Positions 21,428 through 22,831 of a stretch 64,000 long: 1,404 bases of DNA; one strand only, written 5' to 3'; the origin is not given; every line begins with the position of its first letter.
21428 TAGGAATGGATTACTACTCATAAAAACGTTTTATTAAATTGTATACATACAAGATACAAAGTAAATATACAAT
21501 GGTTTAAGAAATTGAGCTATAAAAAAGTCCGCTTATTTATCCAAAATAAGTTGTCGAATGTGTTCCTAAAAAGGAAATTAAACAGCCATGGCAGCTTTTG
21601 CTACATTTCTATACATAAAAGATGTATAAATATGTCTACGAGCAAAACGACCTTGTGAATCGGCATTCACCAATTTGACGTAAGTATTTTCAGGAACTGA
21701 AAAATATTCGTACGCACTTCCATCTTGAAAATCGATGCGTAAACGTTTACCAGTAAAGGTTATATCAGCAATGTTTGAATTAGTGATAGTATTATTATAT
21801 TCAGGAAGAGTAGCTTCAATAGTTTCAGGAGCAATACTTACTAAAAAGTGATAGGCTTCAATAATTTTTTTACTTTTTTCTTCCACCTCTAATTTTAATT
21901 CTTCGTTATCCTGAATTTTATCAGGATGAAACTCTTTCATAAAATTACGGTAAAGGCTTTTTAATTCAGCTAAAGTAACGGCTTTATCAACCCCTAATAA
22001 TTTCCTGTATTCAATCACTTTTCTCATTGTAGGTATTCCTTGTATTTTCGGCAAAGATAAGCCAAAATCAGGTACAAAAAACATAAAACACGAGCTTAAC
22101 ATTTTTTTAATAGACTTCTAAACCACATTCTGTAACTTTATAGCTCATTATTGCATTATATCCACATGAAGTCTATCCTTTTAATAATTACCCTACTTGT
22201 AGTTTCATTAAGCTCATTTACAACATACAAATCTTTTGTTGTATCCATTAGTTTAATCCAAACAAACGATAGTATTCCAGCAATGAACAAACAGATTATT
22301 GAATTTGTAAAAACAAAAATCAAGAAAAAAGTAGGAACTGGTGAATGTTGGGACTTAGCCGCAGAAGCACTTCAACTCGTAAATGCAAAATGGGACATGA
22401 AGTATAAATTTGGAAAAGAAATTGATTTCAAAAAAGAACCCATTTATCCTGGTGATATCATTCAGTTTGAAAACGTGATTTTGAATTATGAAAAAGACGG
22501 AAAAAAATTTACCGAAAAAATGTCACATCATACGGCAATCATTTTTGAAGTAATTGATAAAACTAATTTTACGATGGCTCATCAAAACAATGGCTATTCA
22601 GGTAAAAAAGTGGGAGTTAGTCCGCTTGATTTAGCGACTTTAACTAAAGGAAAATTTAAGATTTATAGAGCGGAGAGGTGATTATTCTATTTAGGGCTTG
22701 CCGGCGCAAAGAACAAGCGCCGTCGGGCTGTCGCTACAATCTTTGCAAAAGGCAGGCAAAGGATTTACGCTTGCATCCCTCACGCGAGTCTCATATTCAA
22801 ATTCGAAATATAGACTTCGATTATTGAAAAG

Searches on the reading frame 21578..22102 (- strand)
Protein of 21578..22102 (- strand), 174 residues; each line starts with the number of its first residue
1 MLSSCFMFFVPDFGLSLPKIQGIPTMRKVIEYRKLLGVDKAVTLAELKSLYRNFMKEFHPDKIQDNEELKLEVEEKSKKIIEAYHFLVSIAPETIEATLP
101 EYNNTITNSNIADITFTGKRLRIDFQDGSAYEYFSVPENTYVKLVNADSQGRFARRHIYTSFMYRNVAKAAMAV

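Call 6: search_protein_families(library=pfam, proteins=[window:21578-22102:-], max_evalue=0.01)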
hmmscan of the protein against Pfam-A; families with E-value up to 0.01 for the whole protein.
window:21578-22102:- (174 aa): 2 families
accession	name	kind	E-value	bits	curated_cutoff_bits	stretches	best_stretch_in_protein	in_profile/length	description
PF13619.11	KTSC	-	3.6e-15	55.9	25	1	109-162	3-58/58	KTSC domain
PF00226.36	DnaJ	-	2e-09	37.8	27.8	1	34-88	4-54/63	DnaJ domain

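Call 7: search_protein_families(library=ncbifam, proteins=[window:21578-22102:-], max_evalue=0.01)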
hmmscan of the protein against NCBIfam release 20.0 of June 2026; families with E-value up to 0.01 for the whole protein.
window:21578-22102:- (174 aa): 13 families
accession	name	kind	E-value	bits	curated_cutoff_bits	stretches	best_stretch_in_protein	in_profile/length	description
TIGR02349.1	DnaJ_bact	equivalog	2.3e-08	33.8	377.2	1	32-87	2-53/354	molecular chaperone DnaJ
NF008035.0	PRK10767.1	subfamily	7.9e-08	31.7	338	1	31-88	5-58/374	molecular chaperone DnaJ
NF050028.1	CldAdptActJ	equivalog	1.6e-06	28.5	150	1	30-109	2-80/93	cold adaptation protein ActJcold adaptation protein ActJ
NF010885.0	PRK14292.1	equivalog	2.3e-06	26.8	585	1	30-87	2-54/371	chaperone protein DnaJ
NF010874.0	PRK14281.1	equivalog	4.8e-06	25.9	619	1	31-87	4-56/397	chaperone protein DnaJ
NF006948.0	PRK09430.1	equivalog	1.3e-05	24.9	162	1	33-87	203-260/267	co-chaperone DjlA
NF010892.0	PRK14299.1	equivalog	2.2e-05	23.9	392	1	31-88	5-57/291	chaperone protein DnaJ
NF010894.0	PRK14301.1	equivalog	0.00011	21.3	548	1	31-87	5-57/373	chaperone protein DnaJ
NF010871.0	PRK14278.1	equivalog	0.00012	21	502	1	31-87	4-55/378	molecular chaperone DnaJ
NF010872.0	PRK14279.1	equivalog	0.00029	20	556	1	31-88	10-63/394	molecular chaperone DnaJ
NF006502.0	PRK08937.3-2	equivalog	0.0004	20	259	1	33-87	206-261/275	adenylosuccinate lyase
NF007618.0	PRK10266.1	equivalog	0.0019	17.7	403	1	31-88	5-57/306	curved DNA-binding protein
NF001420.0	PRK00294.1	equivalog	0.0074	16.4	169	1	42-90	18-67/173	co-chaperone HscB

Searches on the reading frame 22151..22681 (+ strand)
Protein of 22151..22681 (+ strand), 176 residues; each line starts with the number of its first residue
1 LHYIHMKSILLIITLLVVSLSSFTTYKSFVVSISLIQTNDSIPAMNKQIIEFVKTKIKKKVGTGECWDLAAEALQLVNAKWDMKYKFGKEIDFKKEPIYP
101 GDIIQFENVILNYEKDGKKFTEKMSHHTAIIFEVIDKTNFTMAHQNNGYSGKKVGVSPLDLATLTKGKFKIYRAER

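Call 6: search_protein_families(library=pfam, proteins=[window:22151-22681:+], max_evalue=0.01)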
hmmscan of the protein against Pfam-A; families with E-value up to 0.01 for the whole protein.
window:22151-22681:+ (176 aa): 2 families
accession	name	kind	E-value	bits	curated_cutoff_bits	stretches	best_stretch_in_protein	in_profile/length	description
PF25459.1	AIM3_BBC1_C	-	1.3e-19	71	27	1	47-174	25-170/180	AIM3/BBC1 Cysteine proteinase-fold domain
PF05257.22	CHAP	-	0.0071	17.3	26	0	62-146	7-81/81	CHAP domain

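Call 7: search_protein_families(library=ncbifam, proteins=[window:22151-22681:+], max_evalue=0.01)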
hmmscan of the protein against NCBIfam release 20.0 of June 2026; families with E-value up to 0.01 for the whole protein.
window:22151-22681:+ (176 aa): 0 families
